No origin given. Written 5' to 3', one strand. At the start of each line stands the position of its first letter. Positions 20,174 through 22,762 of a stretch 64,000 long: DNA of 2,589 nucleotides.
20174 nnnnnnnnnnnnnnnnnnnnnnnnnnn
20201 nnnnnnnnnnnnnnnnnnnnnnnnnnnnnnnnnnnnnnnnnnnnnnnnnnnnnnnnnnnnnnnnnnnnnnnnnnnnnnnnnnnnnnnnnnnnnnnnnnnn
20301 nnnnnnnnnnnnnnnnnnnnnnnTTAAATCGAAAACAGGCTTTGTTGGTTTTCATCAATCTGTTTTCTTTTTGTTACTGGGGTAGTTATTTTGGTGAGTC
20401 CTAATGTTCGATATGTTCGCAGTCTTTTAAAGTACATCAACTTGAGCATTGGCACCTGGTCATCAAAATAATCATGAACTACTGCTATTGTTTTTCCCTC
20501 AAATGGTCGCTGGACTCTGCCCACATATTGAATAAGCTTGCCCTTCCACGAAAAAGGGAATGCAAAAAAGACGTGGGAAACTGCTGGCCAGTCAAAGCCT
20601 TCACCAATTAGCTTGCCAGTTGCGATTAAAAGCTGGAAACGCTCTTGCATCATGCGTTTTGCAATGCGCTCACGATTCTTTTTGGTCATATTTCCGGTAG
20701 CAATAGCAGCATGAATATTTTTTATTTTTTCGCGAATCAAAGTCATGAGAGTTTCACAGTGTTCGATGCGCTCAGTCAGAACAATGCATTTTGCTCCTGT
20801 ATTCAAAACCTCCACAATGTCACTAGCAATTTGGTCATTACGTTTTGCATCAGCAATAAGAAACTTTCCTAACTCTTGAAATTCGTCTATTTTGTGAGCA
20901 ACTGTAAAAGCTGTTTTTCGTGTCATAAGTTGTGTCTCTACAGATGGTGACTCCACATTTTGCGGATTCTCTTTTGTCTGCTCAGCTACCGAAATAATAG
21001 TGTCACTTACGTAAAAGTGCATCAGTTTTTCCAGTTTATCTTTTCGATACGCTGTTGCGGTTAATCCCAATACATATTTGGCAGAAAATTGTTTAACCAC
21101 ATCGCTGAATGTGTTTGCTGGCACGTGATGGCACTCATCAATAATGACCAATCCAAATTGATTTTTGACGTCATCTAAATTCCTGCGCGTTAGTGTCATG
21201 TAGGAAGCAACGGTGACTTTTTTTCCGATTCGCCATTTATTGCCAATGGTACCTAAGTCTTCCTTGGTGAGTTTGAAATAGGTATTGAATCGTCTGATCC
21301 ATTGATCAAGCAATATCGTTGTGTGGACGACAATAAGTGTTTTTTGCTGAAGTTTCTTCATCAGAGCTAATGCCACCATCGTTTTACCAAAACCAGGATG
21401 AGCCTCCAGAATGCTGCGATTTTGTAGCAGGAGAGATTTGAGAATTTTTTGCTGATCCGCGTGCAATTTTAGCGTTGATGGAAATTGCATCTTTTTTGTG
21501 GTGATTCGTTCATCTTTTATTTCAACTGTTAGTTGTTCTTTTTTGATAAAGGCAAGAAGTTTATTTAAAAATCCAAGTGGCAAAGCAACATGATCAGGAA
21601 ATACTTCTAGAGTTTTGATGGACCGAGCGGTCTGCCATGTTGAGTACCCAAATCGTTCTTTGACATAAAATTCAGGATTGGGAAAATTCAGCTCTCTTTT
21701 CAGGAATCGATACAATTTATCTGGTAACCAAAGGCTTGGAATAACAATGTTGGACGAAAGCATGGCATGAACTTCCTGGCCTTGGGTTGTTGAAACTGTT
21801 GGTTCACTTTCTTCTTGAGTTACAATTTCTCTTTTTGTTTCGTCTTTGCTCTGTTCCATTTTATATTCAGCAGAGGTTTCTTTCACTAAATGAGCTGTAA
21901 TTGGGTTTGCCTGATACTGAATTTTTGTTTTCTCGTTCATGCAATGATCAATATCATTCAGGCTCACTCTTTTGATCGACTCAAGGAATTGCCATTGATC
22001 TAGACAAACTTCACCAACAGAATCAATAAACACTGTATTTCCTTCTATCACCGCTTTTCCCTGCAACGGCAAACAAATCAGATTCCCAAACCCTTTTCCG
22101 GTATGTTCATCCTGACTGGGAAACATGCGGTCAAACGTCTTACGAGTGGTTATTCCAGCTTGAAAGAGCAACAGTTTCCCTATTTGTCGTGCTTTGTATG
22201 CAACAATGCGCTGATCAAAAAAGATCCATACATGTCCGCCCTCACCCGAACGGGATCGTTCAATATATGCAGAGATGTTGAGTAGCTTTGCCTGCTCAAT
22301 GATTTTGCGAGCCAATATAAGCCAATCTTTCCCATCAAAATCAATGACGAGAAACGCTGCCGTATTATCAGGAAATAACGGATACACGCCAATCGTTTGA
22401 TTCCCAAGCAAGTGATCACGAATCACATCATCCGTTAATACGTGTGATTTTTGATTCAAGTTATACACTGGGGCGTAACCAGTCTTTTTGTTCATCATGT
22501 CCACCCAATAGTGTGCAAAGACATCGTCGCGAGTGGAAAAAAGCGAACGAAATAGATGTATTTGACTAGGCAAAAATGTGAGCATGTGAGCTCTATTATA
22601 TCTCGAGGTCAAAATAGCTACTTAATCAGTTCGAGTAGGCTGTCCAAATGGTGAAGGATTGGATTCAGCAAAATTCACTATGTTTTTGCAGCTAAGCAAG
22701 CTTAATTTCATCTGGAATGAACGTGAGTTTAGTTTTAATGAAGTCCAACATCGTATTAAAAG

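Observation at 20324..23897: Two-gene operon: Fic/Doc-family protein followed by a PrimPol (AEP) - DExH SF2 helicase fusion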

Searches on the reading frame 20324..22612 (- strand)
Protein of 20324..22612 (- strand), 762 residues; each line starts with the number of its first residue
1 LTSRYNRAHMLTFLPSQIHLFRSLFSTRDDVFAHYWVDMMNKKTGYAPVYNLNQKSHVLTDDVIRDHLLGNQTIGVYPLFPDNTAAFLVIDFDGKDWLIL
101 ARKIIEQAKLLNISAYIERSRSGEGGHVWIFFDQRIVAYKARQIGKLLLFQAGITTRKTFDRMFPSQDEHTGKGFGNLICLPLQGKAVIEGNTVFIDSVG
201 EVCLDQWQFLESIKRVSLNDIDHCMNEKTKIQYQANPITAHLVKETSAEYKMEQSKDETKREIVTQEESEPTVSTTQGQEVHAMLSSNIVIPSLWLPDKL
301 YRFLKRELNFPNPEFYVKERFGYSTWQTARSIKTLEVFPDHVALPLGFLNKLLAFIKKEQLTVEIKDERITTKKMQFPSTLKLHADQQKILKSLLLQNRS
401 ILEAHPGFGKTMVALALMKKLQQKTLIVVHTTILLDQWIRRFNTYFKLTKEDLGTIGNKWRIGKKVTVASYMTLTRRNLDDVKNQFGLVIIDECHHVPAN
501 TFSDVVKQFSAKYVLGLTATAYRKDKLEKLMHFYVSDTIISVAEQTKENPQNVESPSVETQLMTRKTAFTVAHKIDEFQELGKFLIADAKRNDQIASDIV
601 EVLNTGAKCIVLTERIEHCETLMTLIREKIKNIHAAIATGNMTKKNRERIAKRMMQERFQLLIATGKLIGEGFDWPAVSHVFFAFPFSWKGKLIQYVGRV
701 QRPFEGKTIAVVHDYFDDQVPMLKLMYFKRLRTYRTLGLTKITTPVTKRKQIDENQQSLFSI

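Call 4: search_protein_families(library=pfam, proteins=[window:20324-22612:-], max_evalue=0.01)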
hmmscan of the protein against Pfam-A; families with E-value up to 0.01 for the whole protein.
window:20324-22612:- (762 aa): 8 families
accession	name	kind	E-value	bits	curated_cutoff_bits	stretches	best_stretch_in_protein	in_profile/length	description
PF22548.2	AEP-TOTE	-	7.5e-66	222.5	27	1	17-223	2-229/230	TOTE conflict system, Archaeo-Eukaryotic Primase domain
PF04851.21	ResIII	-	4.7e-27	95.3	22.5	1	381-521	2-162/164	Type III restriction enzyme, res subunit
PF00270.35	DEAD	-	1e-13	51.8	26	1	386-522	3-161/167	DEAD/DEAH box helicase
PF00271.37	Helicase_C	-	3.3e-13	50.3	23.5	1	599-702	6-108/110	Helicase conserved C-terminal domain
PF00176.29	SNF2-rel_dom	-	1.6e-06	27.9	24.9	1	400-522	20-164/290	SNF2-related domain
PF07652.20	Flavi_DEAD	-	1.8e-05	25.2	21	1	398-497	5-107/148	Flavivirus DEAD domain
PF13401.12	AAA_22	-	2.6e-05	25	27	1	401-510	9-109/130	AAA domain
PF20720.3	nSTAND3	-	0.0016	18.6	27.2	0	390-431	10-51/155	Novel STAND NTPase 3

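Call 5: search_protein_families(library=padloc, proteins=[window:20324-22612:-], max_evalue=0.01)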
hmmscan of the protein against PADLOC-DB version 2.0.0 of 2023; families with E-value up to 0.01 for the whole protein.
window:20324-22612:- (762 aa): 16 families
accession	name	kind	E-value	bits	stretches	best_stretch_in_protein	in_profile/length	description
PDLC01465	PrimPol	-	1.2e-54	183.7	1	16-230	21-246/276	"CAS-I,CAS-II,CAS-III,CAS-IV,CAS-V,CAS-VI; associated"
PDLC01101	PrimPol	-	2.7e-28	96.9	1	23-242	135-335/490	adaptation polymerase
PDLC02707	PbeA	-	1.6e-26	91.1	2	360-524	230-416/672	PbeA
PDLC02704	PbeA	-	8.8e-19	65.4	2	359-530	231-430/682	PbeA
PDLC02706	PbeA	-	2.9e-13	47.3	2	356-524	244-434/722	PbeA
PDLC03659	mREase_IV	-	1.6e-12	44.1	1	399-718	241-568/945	Type IV methyl-directed restriction enzyme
PDLC03658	mREase_IV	-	4.3e-12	42.6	1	399-716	244-558/953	Type IV methyl-directed restriction enzyme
PDLC02870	DpdF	-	2.6e-07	27.5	1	586-713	206-330/534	DpdF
PDLC02703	PbeA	-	1.4e-06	25.3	1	382-445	246-314/626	PbeA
PDLC02350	AbiO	-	8e-06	22.9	1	383-511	179-283/468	AbiO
PDLC03928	PsyrT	-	9.5e-06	22.2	1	607-704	242-336/689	-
PDLC02372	Nhi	-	2.1e-05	21.4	1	387-515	187-293/470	-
PDLC01439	typeIV_DinG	-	2.5e-05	21.2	1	392-454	29-88/575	CAS-IV-A; associated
PDLC00201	HamB2|HamB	-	0.0001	18.8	1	379-447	100-169/721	DEAD-box helicase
PDLC00191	HamB1|HamB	-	0.00033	17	1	357-435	76-156/767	DEAD-box helicase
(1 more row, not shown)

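Call 6: search_protein_families(library=ncbifam, proteins=[window:20324-22612:-], max_evalue=0.01)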
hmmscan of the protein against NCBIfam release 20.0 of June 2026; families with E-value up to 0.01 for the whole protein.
window:20324-22612:- (762 aa): 17 families
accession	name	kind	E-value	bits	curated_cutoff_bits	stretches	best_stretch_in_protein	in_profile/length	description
NF040561.1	PrimPol_Msp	equivalog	1.2e-33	116.5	200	1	16-241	123-358/515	CRISPR-associated primase-polymerase type A1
NF045503.1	repair_heli_XPB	equivalog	6.3e-25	87.7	610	1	401-708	207-513/548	DNA repair helicase XPB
NF053632.1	heli_RadD_YejH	equivalog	2.8e-21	75.4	720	2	405-525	30-155/573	DNA repair helicase RadD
TIGR04095.1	dnd_restrict_1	equivalog_domain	5e-15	55.4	600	2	573-715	260-395/451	DNA phosphorothioation system restriction enzyme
TIGR00603.1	rad25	subfamily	4.8e-10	38.3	328.7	1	405-528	283-420/734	DNA repair helicase rad25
TIGR00580.2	mfd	equivalog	7.8e-07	27.9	800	1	594-678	630-713/907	transcription-repair coupling factor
NF008394.0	PRK11192.1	equivalog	2.8e-06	26.4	507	1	605-712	246-351/441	ATP-dependent RNA helicase SrmB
NF003673.1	PRK05298.1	equivalog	7e-06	24.7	743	1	592-710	429-549/653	excinuclease ABC subunit UvrB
TIGR00643.1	recG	equivalog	1.5e-05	23.9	659.4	1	586-679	428-528/629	ATP-dependent DNA helicase RecG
TIGR00631.1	uvrb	equivalog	3e-05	22.5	750.1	0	593-713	430-552/658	excinuclease ABC subunit UvrB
NF041062.1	DpdE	equivalog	4.1e-05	21.7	500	1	407-505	180-270/1048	protein DpdE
TIGR04121.1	DEXH_lig_assoc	equivalog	5.2e-05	21.2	850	1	593-701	235-344/804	ligase-associated DNA damage response DEXH box helicase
NF003419.0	PRK04837.1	equivalog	7.5e-05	21.6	588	1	607-687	257-335/424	ATP-dependent RNA helicase RhlB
NF004069.0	PRK05580.2-1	equivalog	0.0011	17.5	767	1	361-447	90-179/612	primosomal protein N'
NF042913.1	CyRepA1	equivalog_domain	0.0012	17.8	200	1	402-515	7-115/595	plasmid replication protein, CyRepA1 family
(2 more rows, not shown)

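Call 11: find_homologous_proteins(query=window:20324-22612:-)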
Query window:20324-22612:- (762 aa): 3372 proteins with E <= 0.001 among 8000 candidates; the best 120 are listed.
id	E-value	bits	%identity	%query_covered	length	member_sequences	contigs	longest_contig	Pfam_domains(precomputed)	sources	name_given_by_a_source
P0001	0.0e+0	1061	64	98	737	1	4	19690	PF00270.36,PF00176.30,PF22548.3,PF00271.38,PF04851.22,PF20720.4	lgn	-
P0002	0.0e+0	1059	63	99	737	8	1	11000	PF00270.36,PF00176.30,PF22548.3,PF00271.38,PF04851.22,PF20720.4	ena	-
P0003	0.0e+0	1055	65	98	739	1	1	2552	PF00270.36,PF00176.30,PF22548.3,PF00271.38,PF04851.22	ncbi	-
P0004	0.0e+0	1054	64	98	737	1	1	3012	PF00270.36,PF00176.30,PF22548.3,PF00271.38,PF04851.22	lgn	-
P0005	0.0e+0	1053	63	98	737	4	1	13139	PF00270.36,PF00176.30,PF22548.3,PF00271.38,PF04851.22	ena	-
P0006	0.0e+0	1052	63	98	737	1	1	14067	PF00270.36,PF00176.30,PF22548.3,PF00271.38,PF04851.22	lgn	-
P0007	0.0e+0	1051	64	98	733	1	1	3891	PF00270.36,PF00176.30,PF22548.3,PF00271.38,PF04851.22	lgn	-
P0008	0.0e+0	1049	64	98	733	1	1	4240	PF00270.36,PF00176.30,PF22548.3,PF00271.38,PF04851.22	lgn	-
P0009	0.0e+0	1049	63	98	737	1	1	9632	PF00270.36,PF00176.30,PF22548.3,PF00271.38,PF04851.22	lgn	-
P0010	0.0e+0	1047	62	98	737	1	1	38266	PF00270.36,PF00176.30,PF22548.3,PF00271.38,PF04851.22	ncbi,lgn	-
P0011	0.0e+0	1047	63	98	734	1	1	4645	PF00270.36,PF00176.30,PF22548.3,PF00271.38,PF04851.22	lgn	-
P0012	0.0e+0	1045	63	98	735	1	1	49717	PF00270.36,PF00176.30,PF22548.3,PF00271.38,PF04851.22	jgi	-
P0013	0.0e+0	1044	63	98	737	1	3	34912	PF00270.36,PF00176.30,PF22548.3,PF00271.38,PF04851.22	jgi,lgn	-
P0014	0.0e+0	1044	63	98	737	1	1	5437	PF00270.36,PF00176.30,PF22548.3,PF00271.38,PF04851.22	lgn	-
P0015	0.0e+0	1044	64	98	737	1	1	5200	PF00270.36,PF00176.30,PF22548.3,PF00271.38,PF04851.22,PF20720.4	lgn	-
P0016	0.0e+0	1043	63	98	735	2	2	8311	PF00270.36,PF00176.30,PF22548.3,PF00271.38,PF04851.22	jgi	-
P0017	0.0e+0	1041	62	98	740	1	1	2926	PF00270.36,PF00176.30,PF22548.3,PF00271.38,PF04851.22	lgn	-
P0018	0.0e+0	1034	62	98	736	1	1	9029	PF00270.36,PF00176.30,PF22548.3,PF00271.38,PF04851.22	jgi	-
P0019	0.0e+0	1030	62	98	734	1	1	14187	PF00270.36,PF00176.30,PF22548.3,PF00271.38,PF04851.22,PF20720.4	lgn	-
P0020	0.0e+0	1030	61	98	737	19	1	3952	PF00270.36,PF00176.30,PF22548.3,PF00271.38,PF04851.22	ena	-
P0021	0.0e+0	1029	62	98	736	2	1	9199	PF00270.36,PF00176.30,PF22548.3,PF00271.38,PF04851.22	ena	-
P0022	0.0e+0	1028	62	98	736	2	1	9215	PF00270.36,PF00176.30,PF22548.3,PF00271.38,PF04851.22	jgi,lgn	-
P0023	0.0e+0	1026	62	99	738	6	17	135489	PF00270.36,PF00176.30,PF22548.3,PF00271.38,PF04851.22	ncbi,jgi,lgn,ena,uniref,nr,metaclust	ncbi:MAG: Type III restriction enzyme, res subunit [Candidatus Gottesmanbacteria bacterium GW2011_GW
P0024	0.0e+0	1026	62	98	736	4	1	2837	PF00270.36,PF00176.30,PF22548.3,PF00271.38,PF04851.22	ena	-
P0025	0.0e+0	1025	61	98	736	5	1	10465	PF00270.36,PF00176.30,PF22548.3,PF00271.38,PF04851.22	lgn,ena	-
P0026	0.0e+0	1025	61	98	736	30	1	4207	PF00270.36,PF00176.30,PF22548.3,PF00271.38,PF04851.22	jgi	-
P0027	0.0e+0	1024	60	98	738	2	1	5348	PF00270.36,PF00176.30,PF22548.3,PF00271.38,PF04851.22,PF20720.4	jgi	-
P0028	0.0e+0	1023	62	98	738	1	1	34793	PF00270.36,PF00176.30,PF22548.3,PF00271.38,PF04851.22,PF20720.4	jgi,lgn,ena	-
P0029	0.0e+0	1022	61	98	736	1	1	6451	PF00270.36,PF00176.30,PF22548.3,PF00271.38,PF04851.22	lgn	-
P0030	0.0e+0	1022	62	98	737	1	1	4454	PF00270.36,PF00176.30,PF22548.3,PF00271.38,PF04851.22,PF20720.4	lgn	-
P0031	0.0e+0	1016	61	98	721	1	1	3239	PF00270.36,PF00176.30,PF22548.3,PF00271.38,PF04851.22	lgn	-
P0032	7.6e-297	1005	59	98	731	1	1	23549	PF00270.36,PF00176.30,PF22548.3,PF00271.38,PF04851.22,PF20720.4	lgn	-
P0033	6.4e-292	988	60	98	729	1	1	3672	PF00270.36,PF00176.30,PF22548.3,PF00271.38,PF04851.22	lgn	-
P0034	3.0e-288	976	58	99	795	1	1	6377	PF00270.36,PF00176.30,PF22548.3,PF00271.38,PF04851.22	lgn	-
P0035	5.8e-285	965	59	99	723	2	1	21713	PF00270.36,PF00176.30,PF22548.3,PF07652.21,PF00271.38,PF04851.22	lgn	-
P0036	6.5e-283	959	62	92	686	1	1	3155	PF00270.36,PF00176.30,PF22548.3,PF00271.38,PF04851.22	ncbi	ncbi:hypothetical protein COZ40_03080, partial [Candidatus Roizmanbacteria bacterium CG_4_10_14_3_um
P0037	1.1e-263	895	54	98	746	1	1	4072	PF00270.36,PF00176.30,PF22548.3,PF00271.38,PF04851.22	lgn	-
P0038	4.8e-263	893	55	98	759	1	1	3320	PF00270.36,PF00176.30,PF22548.3,PF00271.38,PF04851.22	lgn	-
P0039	2.5e-262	891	54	98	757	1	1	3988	PF00270.36,PF00176.30,PF22548.3,PF00271.38,PF04851.22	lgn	-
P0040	1.7e-258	878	55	98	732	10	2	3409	PF00270.36,PF00176.30,PF22548.3,PF00271.38,PF04851.22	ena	-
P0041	4.7e-257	873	54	98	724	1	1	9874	PF00270.36,PF00176.30,PF22548.3,PF00271.38,PF04851.22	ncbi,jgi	jgi:hypothetical protein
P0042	7.9e-257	872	54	99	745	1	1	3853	PF00270.36,PF00176.30,PF22548.3,PF00271.38,PF04851.22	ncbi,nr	ncbi:DEAD/DEAH box helicase, partial [Patescibacteria group bacterium]|nr:DEAD/DEAH box helicase [Pa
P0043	2.5e-255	867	53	95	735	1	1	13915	PF00270.36,PF00176.30,PF22548.3,PF00271.38,PF04851.22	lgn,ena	-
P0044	3.2e-255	867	54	98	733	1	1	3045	PF00270.36,PF00176.30,PF22548.3,PF00271.38,PF04851.22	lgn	-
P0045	4.7e-254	863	54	98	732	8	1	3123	PF00270.36,PF00176.30,PF22548.3,PF00271.38,PF04851.22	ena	-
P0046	7.6e-254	863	54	98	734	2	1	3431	PF00270.36,PF00176.30,PF22548.3,PF00271.38,PF04851.22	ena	-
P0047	2.4e-252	858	54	98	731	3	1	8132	PF00270.36,PF00176.30,PF22548.3,PF00271.38,PF04851.22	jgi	jgi:superfamily II DNA or RNA helicase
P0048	3.2e-252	857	52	98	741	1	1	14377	PF00270.36,PF00176.30,PF22548.3,PF00271.38,PF04851.22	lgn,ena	-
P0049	1.9e-250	851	52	98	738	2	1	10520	PF00270.36,PF00176.30,PF22548.3,PF00271.38,PF04851.22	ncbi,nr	ncbi:DEAD/DEAH box helicase [Patescibacteria group bacterium]|nr:DEAD/DEAH box helicase [Patescibact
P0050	7.9e-249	846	52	98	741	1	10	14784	PF00270.36,PF00176.30,PF22548.3,PF00271.38,PF04851.22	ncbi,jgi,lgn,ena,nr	ncbi:TPA: hypothetical protein DIV55_04330 [Patescibacteria group bacterium]|nr:hypothetical protein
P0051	2.8e-248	844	54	95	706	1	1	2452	PF00270.36,PF00176.30,PF22548.3,PF00271.38,PF04851.22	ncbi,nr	ncbi:DEAD/DEAH box helicase family protein, partial [Candidatus Gottesmanbacteria bacterium]|nr:DEAD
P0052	2.4e-243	828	51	98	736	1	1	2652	PF00270.36,PF00176.30,PF22548.3,PF00271.38,PF04851.22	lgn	-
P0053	2.5e-240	818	51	97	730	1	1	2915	PF00270.36,PF00176.30,PF22548.3,PF00271.38,PF04851.22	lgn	-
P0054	5.2e-240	817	50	98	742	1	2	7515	PF00270.36,PF00176.30,PF22548.3,PF00271.38,PF04851.22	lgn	-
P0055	1.1e-238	812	50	98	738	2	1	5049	PF00270.36,PF00176.30,PF22548.3,PF13245.13,PF00271.38,PF04851.22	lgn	-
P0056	3.9e-238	811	50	98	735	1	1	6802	PF00270.36,PF00176.30,PF22548.3,PF00271.38,PF04851.22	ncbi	-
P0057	3.2e-237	808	62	78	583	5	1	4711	PF00270.36,PF00176.30,PF22548.3,PF00271.38,PF04851.22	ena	-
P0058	6.6e-237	807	50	98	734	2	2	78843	PF00270.36,PF00176.30,PF22548.3,PF00271.38,PF04851.22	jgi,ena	-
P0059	2.0e-236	805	49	99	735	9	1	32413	PF00270.36,PF00176.30,PF22548.3,PF00271.38,PF04851.22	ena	-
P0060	3.0e-236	804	49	99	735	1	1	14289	PF00270.36,PF00176.30,PF22548.3,PF00271.38,PF04851.22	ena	-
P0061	3.5e-236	804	50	98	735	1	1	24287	PF00270.36,PF00176.30,PF22548.3,PF00271.38,PF04851.22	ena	-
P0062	5.6e-236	803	49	99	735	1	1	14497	PF00270.36,PF00176.30,PF22548.3,PF00271.38,PF04851.22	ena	-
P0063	7.4e-236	803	49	99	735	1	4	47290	PF00270.36,PF00176.30,PF22548.3,PF00271.38,PF04851.22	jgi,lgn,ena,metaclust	metaclust:\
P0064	9.1e-236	803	49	99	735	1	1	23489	PF00270.36,PF00176.30,PF22548.3,PF00271.38,PF04851.22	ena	-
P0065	1.1e-234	799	49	98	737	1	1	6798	PF00270.36,PF00176.30,PF22548.3,PF00271.38,PF04851.22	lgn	-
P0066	2.0e-234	798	49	99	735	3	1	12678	PF00270.36,PF00176.30,PF22548.3,PF00271.38,PF04851.22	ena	-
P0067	8.4e-234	796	53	91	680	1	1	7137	PF00270.36,PF00176.30,PF22548.3,PF00271.38,PF04851.22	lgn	-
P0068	4.2e-233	794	49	98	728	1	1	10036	PF00270.36,PF00176.30,PF22548.3,PF00271.38,PF04851.22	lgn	-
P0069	8.8e-233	793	50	98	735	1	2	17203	PF00270.36,PF22548.3,PF00271.38,PF04851.22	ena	-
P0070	1.1e-225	769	58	80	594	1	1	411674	PF00270.36,PF00176.30,PF22548.3,PF04851.22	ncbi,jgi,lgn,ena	ncbi:MAG: DEAD/DEAH box helicase family protein [Candidatus Shapirobacteria bacterium]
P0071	1.4e-223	762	48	98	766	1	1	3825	PF00270.36,PF22548.3,PF00271.38,PF04851.22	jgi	jgi:superfamily II DNA or RNA helicase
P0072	3.7e-220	751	48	98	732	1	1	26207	PF00270.36,PF00176.30,PF22548.3,PF00271.38,PF04851.22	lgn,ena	-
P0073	2.6e-218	745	47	98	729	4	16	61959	PF00270.36,PF22548.3,PF00271.38,PF04851.22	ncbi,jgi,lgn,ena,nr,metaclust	ncbi:MAG: hypothetical protein A3E37_02930 [Candidatus Andersenbacteria bacterium RIFCSPHIGHO2_12_FU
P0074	1.2e-217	743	47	98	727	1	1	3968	PF00270.36,PF22548.3,PF00271.38,PF04851.22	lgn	-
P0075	1.3e-217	743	47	96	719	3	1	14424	PF00270.36,PF00176.30,PF22548.3,PF00271.38,PF04851.22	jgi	-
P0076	5.7e-217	741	47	97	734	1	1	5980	PF00270.36,PF00176.30,PF22548.3,PF00271.38,PF04851.22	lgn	-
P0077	3.8e-216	738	47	97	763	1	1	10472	PF00270.36,PF00176.30,PF22548.3,PF00271.38,PF04851.22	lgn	-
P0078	2.0e-213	729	46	98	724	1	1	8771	PF00270.36,PF22548.3,PF00271.38,PF04851.22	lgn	-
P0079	2.8e-213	728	58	77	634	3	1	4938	PF00270.36,PF00176.30,PF22548.3,PF04851.22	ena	-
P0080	6.5e-212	724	50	88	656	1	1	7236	PF00270.36,PF00176.30,PF22548.3,PF00271.38,PF04851.22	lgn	-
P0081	1.2e-211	723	47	98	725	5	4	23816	PF00270.36,PF22548.3,PF07652.21,PF00271.38,PF04851.22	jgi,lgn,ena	-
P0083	1.2e-209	716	48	98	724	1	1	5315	PF00270.36,PF22548.3,PF00271.38,PF04851.22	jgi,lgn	-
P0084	3.5e-209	715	46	98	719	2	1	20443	PF00270.36,PF00176.30,PF22548.3,PF00271.38,PF04851.22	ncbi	-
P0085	4.3e-208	711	46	96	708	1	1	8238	PF00270.36,PF00176.30,PF22548.3,PF00271.38,PF04851.22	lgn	-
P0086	1.6e-207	709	46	98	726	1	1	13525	PF00270.36,PF00176.30,PF22548.3,PF00271.38,PF04851.22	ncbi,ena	-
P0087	2.2e-207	709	46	98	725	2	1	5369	PF00270.36,PF22548.3,PF00271.38,PF04851.22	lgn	-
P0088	1.1e-206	707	48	95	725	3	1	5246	PF00270.36,PF22548.3,PF00271.38,PF04851.22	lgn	-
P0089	9.0e-206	704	46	98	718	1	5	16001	PF00270.36,PF00176.30,PF22548.3,PF00271.38,PF04851.22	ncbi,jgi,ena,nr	ncbi:MAG: hypothetical protein ACD_15C00189G0001 [uncultured bacterium]|nr:MAG: hypothetical protein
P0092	3.6e-201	688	59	69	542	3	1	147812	PF00270.36,PF00176.30,PF22548.3,PF04851.22,PF20720.4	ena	-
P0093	3.0e-200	685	47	94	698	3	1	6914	PF00270.36,PF22548.3,PF00271.38,PF04851.22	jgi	-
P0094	1.8e-199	683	54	78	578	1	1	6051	PF00270.36,PF00176.30,PF22548.3,PF00271.38,PF04851.22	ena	-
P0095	2.5e-199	682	49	88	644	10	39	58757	PF00270.36,PF00176.30,PF22548.3,PF00271.38,PF04851.22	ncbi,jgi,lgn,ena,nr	ncbi:hypothetical protein AUK45_05225 [Candidatus Peregrinibacteria bacterium CG2_30_44_17]|nr:MAG: 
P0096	1.0e-198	680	50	87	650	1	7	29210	PF00270.36,PF22548.3,PF00271.38,PF04851.22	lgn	-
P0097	1.0e-174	601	51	77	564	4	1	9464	PF00270.36,PF00176.30,PF22548.3,PF00271.38,PF04851.22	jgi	-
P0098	3.8e-169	583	50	73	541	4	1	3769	PF00270.36,PF00176.30,PF22548.3,PF04851.22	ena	-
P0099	4.9e-163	562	57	60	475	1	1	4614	PF00270.36,PF22548.3,PF04851.22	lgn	-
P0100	2.8e-159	550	44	83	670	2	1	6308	PF00270.36,PF22548.3,PF04851.22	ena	-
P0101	9.6e-152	525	56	56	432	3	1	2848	PF00270.36,PF22548.3,PF04851.22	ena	-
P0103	2.0e-144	501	56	55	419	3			PF22548.3,PF04851.22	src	-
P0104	1.3e-142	495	36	96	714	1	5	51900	PF00270.36,PF22548.3,PF00271.38,PF04851.22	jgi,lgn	-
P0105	2.5e-142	494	36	95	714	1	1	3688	PF00270.36,PF22548.3,PF00271.38,PF04851.22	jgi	-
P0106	5.3e-142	493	38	94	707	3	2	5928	PF00270.36,PF22548.3,PF00271.38,PF04851.22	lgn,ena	-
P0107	3.5e-141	490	36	95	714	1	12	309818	PF00270.36,PF22548.3,PF00271.38,PF04851.22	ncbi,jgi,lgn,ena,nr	ncbi:MAG TPA: restriction endonuclease subunit R [Candidatus Moranbacteria bacterium]|nr:MAG: Type I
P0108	8.5e-141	489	35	96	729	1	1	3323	PF00270.36,PF22548.3,PF13401.13,PF00271.38,PF04851.22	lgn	-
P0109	2.5e-139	484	36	94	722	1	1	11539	PF00270.36,PF22548.3,PF00271.38,PF04851.22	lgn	-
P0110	4.4e-139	483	36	95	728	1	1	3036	PF00270.36,PF22548.3,PF00271.38,PF04851.22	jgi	-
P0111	5.6e-139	483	36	95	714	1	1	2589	PF00270.36,PF22548.3,PF18766.8,PF00271.38,PF04851.22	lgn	-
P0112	1.5e-138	481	37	96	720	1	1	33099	PF00270.36,PF22548.3,PF18766.8,PF13401.13,PF00271.38,PF04851.22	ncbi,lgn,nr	ncbi:MAG TPA: DEAD/DEAH box helicase family protein [Patescibacteria group bacterium]|nr:DEAD/DEAH b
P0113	2.5e-138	481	36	94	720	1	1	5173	PF00270.36,PF22548.3,PF00271.38,PF04851.22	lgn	-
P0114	1.1e-137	479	36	98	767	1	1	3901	PF00270.36,PF22548.3,PF18766.8,PF00271.38,PF04851.22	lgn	-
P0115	1.2e-137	478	36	95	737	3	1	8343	PF00270.36,PF22548.3,PF18766.8,PF00271.38,PF04851.22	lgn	-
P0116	1.7e-137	478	36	95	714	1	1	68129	PF00270.36,PF22548.3,PF00271.38,PF04851.22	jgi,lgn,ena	jgi:hypothetical protein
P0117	3.9e-137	477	36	89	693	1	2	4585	PF00270.36,PF00176.30,PF22548.3,PF00271.38,PF04851.22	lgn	-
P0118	7.3e-137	476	36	95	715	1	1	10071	PF00270.36,PF22548.3,PF18766.8,PF00271.38,PF04851.22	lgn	-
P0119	2.0e-136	474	36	95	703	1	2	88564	PF00270.36,PF00176.30,PF22548.3,PF00271.38,PF04851.22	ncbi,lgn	-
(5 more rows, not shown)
